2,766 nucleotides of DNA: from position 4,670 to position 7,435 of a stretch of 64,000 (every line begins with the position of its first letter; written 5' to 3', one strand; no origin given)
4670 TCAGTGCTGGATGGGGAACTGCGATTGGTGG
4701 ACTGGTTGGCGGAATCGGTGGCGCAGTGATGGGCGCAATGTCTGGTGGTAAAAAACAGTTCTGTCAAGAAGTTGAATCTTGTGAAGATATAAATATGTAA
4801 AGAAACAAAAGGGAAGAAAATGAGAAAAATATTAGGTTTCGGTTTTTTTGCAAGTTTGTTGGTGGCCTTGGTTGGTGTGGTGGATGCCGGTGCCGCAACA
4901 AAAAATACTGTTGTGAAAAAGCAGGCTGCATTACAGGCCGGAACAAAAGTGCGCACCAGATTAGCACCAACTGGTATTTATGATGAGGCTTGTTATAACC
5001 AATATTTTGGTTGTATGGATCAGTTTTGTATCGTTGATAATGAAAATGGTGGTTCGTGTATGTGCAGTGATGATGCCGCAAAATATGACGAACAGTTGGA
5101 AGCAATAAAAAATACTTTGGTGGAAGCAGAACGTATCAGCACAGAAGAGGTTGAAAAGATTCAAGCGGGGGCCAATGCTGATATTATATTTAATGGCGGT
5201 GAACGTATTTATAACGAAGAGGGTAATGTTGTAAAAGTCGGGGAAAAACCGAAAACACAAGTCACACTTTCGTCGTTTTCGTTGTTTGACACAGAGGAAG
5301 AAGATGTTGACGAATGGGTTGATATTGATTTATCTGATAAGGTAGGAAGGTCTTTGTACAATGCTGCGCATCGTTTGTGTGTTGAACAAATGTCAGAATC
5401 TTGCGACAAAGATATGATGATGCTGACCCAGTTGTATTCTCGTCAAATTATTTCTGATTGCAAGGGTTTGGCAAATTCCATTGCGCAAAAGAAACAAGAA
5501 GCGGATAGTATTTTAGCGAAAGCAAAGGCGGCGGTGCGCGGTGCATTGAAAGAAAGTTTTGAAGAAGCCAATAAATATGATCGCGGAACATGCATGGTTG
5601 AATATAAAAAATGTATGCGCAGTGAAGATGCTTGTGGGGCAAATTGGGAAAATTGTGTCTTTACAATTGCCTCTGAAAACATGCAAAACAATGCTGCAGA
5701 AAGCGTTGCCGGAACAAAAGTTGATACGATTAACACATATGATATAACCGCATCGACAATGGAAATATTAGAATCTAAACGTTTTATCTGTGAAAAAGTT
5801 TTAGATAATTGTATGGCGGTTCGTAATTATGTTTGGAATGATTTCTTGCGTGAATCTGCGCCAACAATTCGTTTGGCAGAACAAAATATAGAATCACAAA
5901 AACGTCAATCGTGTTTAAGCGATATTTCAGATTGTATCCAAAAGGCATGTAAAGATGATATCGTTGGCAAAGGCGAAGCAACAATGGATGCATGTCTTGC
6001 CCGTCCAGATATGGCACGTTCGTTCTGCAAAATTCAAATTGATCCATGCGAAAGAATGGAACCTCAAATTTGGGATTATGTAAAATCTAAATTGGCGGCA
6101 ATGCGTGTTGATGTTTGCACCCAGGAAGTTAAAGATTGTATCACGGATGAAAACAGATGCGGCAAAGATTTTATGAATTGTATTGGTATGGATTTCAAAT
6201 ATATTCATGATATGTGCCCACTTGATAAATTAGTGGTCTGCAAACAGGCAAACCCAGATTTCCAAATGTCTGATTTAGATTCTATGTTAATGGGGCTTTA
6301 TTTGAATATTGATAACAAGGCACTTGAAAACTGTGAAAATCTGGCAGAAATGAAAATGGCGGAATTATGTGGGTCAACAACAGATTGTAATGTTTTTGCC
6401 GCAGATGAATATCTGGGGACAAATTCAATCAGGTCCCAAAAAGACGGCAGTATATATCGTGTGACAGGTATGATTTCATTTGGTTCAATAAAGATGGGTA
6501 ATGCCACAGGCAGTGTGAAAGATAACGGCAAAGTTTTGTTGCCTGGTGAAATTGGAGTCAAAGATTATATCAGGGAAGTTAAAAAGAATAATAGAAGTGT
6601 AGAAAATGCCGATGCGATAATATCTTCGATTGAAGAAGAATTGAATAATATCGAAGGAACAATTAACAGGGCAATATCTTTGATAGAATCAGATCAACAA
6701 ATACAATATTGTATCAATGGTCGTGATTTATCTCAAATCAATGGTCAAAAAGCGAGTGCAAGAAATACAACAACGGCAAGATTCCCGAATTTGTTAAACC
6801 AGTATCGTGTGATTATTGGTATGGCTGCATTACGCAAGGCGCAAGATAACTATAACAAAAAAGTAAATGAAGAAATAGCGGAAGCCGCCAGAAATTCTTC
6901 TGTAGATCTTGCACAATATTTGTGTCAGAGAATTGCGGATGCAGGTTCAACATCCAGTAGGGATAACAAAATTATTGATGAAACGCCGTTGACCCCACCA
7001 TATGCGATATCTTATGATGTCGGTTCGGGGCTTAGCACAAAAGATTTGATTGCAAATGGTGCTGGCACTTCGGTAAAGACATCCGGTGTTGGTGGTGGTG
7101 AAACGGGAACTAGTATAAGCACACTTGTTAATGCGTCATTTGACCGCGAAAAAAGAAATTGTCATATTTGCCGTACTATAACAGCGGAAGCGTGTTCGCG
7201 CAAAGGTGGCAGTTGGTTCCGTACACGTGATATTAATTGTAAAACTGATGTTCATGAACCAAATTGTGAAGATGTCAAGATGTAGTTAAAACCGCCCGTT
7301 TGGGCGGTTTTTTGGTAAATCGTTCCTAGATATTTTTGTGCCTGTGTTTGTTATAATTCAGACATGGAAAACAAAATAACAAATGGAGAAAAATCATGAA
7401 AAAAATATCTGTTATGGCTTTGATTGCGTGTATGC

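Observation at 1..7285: Tandem array of three paralogous large secreted Cys-rich proteins sharing a C-x6-C-M-[DE]-x-[FY]-C-x9-10-C-x-C-S signature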

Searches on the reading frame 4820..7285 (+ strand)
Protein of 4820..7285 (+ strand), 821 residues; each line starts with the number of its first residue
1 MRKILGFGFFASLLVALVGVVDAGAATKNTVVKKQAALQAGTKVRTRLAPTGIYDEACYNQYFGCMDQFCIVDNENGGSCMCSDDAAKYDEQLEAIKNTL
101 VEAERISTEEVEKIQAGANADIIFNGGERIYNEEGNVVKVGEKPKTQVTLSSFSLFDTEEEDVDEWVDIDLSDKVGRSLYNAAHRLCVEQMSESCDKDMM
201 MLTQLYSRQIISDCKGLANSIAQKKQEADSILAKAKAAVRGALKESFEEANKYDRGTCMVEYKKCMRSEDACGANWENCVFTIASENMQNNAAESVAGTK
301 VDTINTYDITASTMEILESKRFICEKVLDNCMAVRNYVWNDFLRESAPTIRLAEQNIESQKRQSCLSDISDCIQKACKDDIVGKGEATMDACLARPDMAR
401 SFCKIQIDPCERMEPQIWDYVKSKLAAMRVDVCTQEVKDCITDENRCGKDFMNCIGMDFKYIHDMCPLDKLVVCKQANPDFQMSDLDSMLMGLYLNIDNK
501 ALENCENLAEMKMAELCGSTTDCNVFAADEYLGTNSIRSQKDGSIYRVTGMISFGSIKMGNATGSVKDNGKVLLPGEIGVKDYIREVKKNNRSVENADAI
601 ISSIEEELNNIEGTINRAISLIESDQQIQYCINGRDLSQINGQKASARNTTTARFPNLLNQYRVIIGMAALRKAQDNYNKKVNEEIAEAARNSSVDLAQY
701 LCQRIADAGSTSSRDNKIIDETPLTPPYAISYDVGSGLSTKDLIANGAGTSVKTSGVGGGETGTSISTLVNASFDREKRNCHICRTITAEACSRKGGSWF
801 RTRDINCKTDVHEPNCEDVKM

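Call 5: search_protein_families(library=pfam, proteins=[window:4820-7285:+], max_evalue=1)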
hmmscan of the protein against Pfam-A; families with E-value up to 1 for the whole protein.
window:4820-7285:+ (821 aa): 0 families

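Call 6: search_protein_families(library=ncbifam, proteins=[window:4820-7285:+], max_evalue=1)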
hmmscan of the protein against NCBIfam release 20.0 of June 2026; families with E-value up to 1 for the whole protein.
window:4820-7285:+ (821 aa): 0 families

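Call 8: find_homologous_proteins(query=window:4820-7285:+)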
Query window:4820-7285:+ (821 aa): 1259 proteins with E <= 0.001 among 8000 candidates; the best 120 are listed.
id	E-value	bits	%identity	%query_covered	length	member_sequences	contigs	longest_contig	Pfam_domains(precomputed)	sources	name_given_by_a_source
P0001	0.0e+0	1852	100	100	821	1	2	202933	-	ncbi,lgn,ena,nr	ncbi:MAG: hypothetical protein IKF41_01320 [Alphaproteobacteria bacterium]|nr:hypothetical protein [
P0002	0.0e+0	1603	86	100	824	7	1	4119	-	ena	-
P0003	0.0e+0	1564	83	100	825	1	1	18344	-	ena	-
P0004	0.0e+0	1511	80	100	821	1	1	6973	-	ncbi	-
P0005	0.0e+0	1477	79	100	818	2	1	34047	-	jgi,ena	-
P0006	0.0e+0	1401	75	100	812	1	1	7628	-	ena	-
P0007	0.0e+0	1395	75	100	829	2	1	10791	-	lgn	-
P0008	0.0e+0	1385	74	100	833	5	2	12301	-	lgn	-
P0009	0.0e+0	1384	74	100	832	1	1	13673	-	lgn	-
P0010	0.0e+0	1383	75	100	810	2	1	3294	-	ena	-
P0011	0.0e+0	1380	75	100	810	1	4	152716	-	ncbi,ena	-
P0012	0.0e+0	1377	75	100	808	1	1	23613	-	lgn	-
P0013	0.0e+0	1376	73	100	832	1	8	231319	-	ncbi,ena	-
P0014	0.0e+0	1376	74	100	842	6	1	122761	-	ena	-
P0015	0.0e+0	1375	74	100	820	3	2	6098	-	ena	-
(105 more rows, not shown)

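Call 12: search_solved_structures(query=window:4820-7285:+, max_evalue=1)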
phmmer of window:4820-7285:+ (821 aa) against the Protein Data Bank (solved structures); distinct sequences matched with E-value up to 1: 0.

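Call 19: find_encoding_contigs(protein=window:4820-7285:+, flank=10000, max_places=3)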
Protein window:4820-7285:+ (821 aa): 3 contigs read that carry it; 2 places shown.
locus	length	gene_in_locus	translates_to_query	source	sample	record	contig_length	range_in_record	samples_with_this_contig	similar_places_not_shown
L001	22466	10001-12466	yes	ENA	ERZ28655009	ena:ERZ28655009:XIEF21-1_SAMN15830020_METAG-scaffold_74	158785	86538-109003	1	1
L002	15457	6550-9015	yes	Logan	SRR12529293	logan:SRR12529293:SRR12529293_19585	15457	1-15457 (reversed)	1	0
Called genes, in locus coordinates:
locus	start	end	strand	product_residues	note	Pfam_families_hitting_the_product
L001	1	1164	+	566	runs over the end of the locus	PF07719:TPR_2 (faint), PF13181:TPR_8 (faint), PF13432:TPR_16 (faint), PF01464:SLT, PF27553:SLT_superhelical (weak)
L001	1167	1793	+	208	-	PF01351:RNase_HII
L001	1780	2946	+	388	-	PF00162:PGK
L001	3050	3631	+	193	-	PF00574:CLP_protease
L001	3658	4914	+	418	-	PF06689:zf-C4_ClpX, PF00493:MCM (weak), PF01078:Mg_chelatase (faint), PF05496:RuvB_N (faint), PF00004:AAA, PF07724:AAA_2, PF10431:ClpB_D2-small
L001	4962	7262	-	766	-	-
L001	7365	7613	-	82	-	PF01176:eIF-1a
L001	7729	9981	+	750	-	-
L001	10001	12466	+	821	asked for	-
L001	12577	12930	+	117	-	PF04076:BOF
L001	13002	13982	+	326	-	-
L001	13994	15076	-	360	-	PF11932:DUF3450 (faint), PF01551:Peptidase_M23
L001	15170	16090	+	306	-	PF01636:APH (weak), PF01633:Choline_kinase (weak)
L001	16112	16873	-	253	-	PF02661:Fic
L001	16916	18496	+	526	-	PF22694:CtpB_N-like, PF00595:PDZ, PF13180:PDZ_2, PF17820:PDZ_6, PF03572:Peptidase_S41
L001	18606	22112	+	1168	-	PF01855:POR_N, PF17147:PFOR_II, PF01558:POR, PF10371:EKR, PF12838:Fer4_7, PF13183:Fer4_8, PF13187:Fer4_9, PF02775:TPP_enzyme_C, +6 more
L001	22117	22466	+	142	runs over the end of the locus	-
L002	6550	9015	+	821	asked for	-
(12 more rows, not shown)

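Call 24: search_protein_families(library=pfam, proteins=[L001:4962-7262:-], max_evalue=0.1)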
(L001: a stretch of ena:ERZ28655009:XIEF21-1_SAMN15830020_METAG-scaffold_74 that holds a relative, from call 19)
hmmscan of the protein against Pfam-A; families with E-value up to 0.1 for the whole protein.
L001:4962-7262:- (766 aa): 0 families

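Call 32: predict_structure(alignment_id=A2)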
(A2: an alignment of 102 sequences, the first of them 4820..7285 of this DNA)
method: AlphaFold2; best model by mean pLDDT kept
length: 821 residues; sequences in the alignment: 102
mean_pLDDT: 72.1   pTM: 0.42
mean pLDDT of the five models: 72.1, 68.0, 67.5, 66.4, 60.3
residues with pLDDT >= 90: 46; 70-90: 499; 50-70: 161; < 50: 115
segments of 3 or more residues with pLDDT < 50: 1-14, 16-44, 119-128, 137-168, 287-305, 757-760
pLDDT, mean of each block of 10 residues (from residue 1): 45 46 31 32 49 80 90 71 85 86 80 59 43 50 37 31 41 82 90 88 87 85 86 80 70 86 90 85 50 42 55 82 86 86 86 81 84 79 63 77 85 80 78 81 80 70 80 78 77 71 73 73 64 80 79 88 88 89 92 85 89 83 70 57 51 58 81 85 84 81 72 54 54 60 68 58 73 85 85 63 71 84 73
secondary structure, 60 per line:
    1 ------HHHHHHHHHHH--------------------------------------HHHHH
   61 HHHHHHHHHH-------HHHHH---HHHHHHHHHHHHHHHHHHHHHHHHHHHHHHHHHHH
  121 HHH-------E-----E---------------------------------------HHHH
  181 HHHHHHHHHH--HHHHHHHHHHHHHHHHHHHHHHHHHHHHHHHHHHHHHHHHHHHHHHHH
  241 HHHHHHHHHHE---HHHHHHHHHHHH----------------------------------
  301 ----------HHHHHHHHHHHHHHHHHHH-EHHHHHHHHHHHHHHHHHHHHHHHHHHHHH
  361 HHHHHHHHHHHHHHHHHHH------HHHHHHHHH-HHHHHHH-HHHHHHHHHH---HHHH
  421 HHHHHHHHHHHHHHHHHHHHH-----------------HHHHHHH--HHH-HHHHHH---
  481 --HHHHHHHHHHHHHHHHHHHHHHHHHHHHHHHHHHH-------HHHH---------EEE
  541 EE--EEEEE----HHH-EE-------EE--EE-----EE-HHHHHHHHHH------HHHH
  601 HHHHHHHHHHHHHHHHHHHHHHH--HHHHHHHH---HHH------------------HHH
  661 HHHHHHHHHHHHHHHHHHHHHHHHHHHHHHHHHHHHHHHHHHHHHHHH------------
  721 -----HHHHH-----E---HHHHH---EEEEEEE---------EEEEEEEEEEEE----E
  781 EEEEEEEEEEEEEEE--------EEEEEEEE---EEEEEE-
elements in order (helices of 4 or more, strands of 3 or more residues): H7-17 H56-70 H78-82 H86-123 H177-190 H193-250 H255-266 H311-329 H332-379 H386-394 H396-402 H404-413 H417-441 H459-465 H472-477 H483-517 H525-528 E538-542 E545-549 H581-590 H597-623 H626-633 H658-708 H726-730 H740-744 E748-754 E764-775 E780-795 E804-811 E815-820
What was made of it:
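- AlphaFold2 of C has mean pLDDT 72, with core blocks at 80-90, and consists of long helices plus a C-terminal sheet (call 32).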

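Call 34: search_protein_representatives(alignment_id=A2)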
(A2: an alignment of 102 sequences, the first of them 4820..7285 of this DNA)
Query: 102 sequences, 767 profile positions. Proteins with E-value up to 0.001 (for the whole library): 962; up to 1e-10: 755; up to 1e-30: 409. The best 150 are listed.
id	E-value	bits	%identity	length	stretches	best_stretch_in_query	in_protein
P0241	9.6e-270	913.8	-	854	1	9-767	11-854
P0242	1.2e-233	794.3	-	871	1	1-756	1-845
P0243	1.8e-214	731.0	-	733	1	12-767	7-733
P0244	6.2e-207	706.1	-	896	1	52-767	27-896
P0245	1.5e-198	678.3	-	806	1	53-767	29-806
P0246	9.9e-197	672.3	-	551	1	16-525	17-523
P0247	2.7e-190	651.0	-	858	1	22-767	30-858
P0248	8.2e-186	636.2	-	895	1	1-767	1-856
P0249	3.1e-185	634.3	-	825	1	57-767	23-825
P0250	7.4e-182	623.1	-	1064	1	43-733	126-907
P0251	8.4e-180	616.3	-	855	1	58-762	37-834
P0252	1.4e-175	602.4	-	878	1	21-699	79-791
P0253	3.0e-172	591.4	-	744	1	1-767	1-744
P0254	7.0e-165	567.0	-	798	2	75-767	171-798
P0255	5.1e-163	560.8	-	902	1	58-760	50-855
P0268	3.0e-139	482.3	-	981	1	26-740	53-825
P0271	8.5e-137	474.1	-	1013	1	3-723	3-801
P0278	4.9e-131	455.1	-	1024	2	3-669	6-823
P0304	8.0e-121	421.3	-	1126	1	6-695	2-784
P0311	2.4e-117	409.8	-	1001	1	20-765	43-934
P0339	3.9e-107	376.1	-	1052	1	38-548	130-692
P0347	5.9e-104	365.5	-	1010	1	54-767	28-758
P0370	4.0e-93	329.7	-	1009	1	26-535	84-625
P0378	2.1e-89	317.4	-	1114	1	40-673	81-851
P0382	1.1e-84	301.8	-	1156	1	27-639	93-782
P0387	7.8e-81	289.1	-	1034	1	26-503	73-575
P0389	3.7e-80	286.9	-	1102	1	29-700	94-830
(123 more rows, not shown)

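Call 35: find_related_loci(query=A2, collection=genome_contigs, flank=6000)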
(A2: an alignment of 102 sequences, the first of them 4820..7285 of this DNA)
Query A2 (821 aa) in genome_contigs; peptide patterns used: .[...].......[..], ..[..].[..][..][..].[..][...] (x = any residue, [..] = any of these).
406 stretches matched a pattern; 383 encode a relative of the query (tblastn E <= 1e-3); the best 80 are kept; 80 distinct loci.
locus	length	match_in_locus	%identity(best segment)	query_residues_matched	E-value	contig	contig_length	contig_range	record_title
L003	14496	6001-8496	73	1-821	0e+0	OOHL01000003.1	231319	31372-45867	uncultured proteobacterium isolate RUG653 genome assembly, contig: scaffold_136, whole genome shotgun sequence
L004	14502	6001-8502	74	1-821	0e+0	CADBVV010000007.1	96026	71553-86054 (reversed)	MAG: uncultured proteobacterium isolate RUG14344 genome assembly, contig: RUG14344_asm_7, whole genome shotgun sequence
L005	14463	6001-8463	73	1-821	0e+0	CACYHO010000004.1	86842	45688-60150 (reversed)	MAG: uncultured proteobacterium isolate RUG11949 genome assembly, contig: RUG11949_asm_4, whole genome shotgun sequence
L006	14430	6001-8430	75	1-821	0e+0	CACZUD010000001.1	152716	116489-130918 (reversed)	MAG: uncultured proteobacterium isolate RUG12958 genome assembly, contig: RUG12958_asm_1, whole genome shotgun sequence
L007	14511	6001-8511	74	1-821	0e+0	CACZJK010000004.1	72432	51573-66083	MAG: uncultured proteobacterium isolate RUG12675 genome assembly, contig: RUG12675_asm_4, whole genome shotgun sequence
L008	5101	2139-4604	73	1-821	0e+0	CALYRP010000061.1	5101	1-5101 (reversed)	MAG: uncultured proteobacterium isolate SRR7188232_bin.62_metaWRAP_v1.3_MAG genome assembly, contig: ERZ9280833.12123, w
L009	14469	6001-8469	72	1-821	0e+0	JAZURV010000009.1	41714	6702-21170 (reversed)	MAG: Candidatus Enterousia sp. isolate T1900044850_TS20190316.MAGScoT_cleanbin_000038 SGB_3006_k141_3605922, whole genom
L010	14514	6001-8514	69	1-821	0e+0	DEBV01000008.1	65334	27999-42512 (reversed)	MAG TPA_asm: Alphaproteobacteria bacterium UBA2947 UBA2947_contig_6144, whole genome shotgun sequence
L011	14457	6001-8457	71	1-821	0e+0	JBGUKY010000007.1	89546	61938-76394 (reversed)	MAG: Candidatus Enterousia sp. isolate ruminal_MAG_27 ruminal_MAG_27_contig_0007, whole genome shotgun sequence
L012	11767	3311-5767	71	1-821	0e+0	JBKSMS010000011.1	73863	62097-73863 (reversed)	MAG: Alphaproteobacteria bacterium isolate 82_22-119 k141_1961789, whole genome shotgun sequence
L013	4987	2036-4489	71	1-821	0e+0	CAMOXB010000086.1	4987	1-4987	MAG: uncultured proteobacterium isolate SRR873609_bin.15_metaWRAP_v1.3_MAG genome assembly, contig: ERZ1756109_3442626,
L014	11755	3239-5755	68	1-821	0e+0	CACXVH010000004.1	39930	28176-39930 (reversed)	MAG: uncultured proteobacterium isolate RUG11635 genome assembly, contig: RUG11635_asm_4, whole genome shotgun sequence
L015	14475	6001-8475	67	1-821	0e+0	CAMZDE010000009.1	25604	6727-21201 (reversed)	MAG TPA_asm: uncultured Alphaproteobacteria bacterium isolate SRR10912535_bin.7_metaWRAP_v1.3_MAG genome assembly, conti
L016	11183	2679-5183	68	1-821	0e+0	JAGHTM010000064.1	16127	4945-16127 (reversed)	MAG: Candidatus Enterousia merdequi isolate E3_MB2_90 c_000000206833, whole genome shotgun sequence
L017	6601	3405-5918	68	1-821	0e+0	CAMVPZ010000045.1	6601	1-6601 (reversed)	MAG TPA_asm: uncultured proteobacterium isolate SRR8387715_bin.114_metaWRAP_v1.3_MAG genome assembly, contig: ERZ1420954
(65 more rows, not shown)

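Call 41: search_protein_families(library=pfam, proteins=[P0250, P0304, P0378, P0382, P0389, P0339, P0387, P0271, P0278], max_evalue=0.01)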
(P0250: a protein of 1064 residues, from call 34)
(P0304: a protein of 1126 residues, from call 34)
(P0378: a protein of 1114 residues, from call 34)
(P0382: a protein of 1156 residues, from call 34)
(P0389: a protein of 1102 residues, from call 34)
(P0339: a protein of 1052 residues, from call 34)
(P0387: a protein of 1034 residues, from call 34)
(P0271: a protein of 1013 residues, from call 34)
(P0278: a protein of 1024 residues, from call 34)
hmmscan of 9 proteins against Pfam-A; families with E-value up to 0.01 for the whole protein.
P0250 (1064 aa): 0 families

P0304 (1126 aa): 0 families

P0378 (1114 aa): 0 families

P0382 (1156 aa): 0 families

P0389 (1102 aa): 0 families

P0339 (1052 aa): 0 families

P0387 (1034 aa): 0 families

P0271 (1013 aa): 0 families

P0278 (1024 aa): 0 families
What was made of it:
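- On Any Pfam-A or NCBIfam family (signature region or whole protein): Nine long relatives had zero hits (call 41).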

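Call 50: list_cluster_members(proteins=[P0250, P0304, P0339, P0378, P0382, P0387, P0389, P0311, P0347, P0268])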
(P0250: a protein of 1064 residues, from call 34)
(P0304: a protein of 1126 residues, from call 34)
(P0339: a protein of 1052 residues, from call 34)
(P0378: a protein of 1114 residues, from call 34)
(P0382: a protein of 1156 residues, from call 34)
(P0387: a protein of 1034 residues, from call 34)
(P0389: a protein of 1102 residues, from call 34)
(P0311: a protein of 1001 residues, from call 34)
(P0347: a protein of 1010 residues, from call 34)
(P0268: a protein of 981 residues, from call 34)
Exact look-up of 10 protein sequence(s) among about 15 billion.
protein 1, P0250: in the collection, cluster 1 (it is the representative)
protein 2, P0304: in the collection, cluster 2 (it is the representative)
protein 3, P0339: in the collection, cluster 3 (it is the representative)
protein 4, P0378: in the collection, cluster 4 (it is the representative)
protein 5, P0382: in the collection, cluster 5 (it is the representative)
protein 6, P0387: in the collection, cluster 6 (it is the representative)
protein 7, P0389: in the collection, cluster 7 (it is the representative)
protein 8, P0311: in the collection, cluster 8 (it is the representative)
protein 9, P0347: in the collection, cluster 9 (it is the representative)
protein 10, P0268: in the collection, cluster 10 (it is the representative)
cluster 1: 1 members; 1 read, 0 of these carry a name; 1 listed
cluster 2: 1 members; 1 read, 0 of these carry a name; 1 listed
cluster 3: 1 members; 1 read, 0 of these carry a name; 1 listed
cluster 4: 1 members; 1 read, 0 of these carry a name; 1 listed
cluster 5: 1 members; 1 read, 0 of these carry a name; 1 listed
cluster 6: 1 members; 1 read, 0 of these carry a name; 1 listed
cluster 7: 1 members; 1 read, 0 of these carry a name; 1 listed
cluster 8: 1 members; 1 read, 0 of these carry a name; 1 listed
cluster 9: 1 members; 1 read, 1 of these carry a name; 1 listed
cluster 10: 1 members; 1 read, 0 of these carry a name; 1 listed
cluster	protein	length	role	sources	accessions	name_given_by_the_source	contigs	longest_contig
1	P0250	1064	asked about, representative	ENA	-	-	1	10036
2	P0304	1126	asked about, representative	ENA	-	-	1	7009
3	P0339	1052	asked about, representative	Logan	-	-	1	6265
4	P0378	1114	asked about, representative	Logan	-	-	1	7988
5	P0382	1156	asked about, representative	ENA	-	-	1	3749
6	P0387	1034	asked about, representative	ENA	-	-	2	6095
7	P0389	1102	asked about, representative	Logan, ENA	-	-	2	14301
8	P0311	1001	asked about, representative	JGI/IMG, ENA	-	-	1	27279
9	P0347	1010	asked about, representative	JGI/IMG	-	hypothetical protein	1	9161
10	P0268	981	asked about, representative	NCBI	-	-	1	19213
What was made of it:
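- Tried and rejected: The cluster look-up of ten distant relatives returned no names or taxa (call 50).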
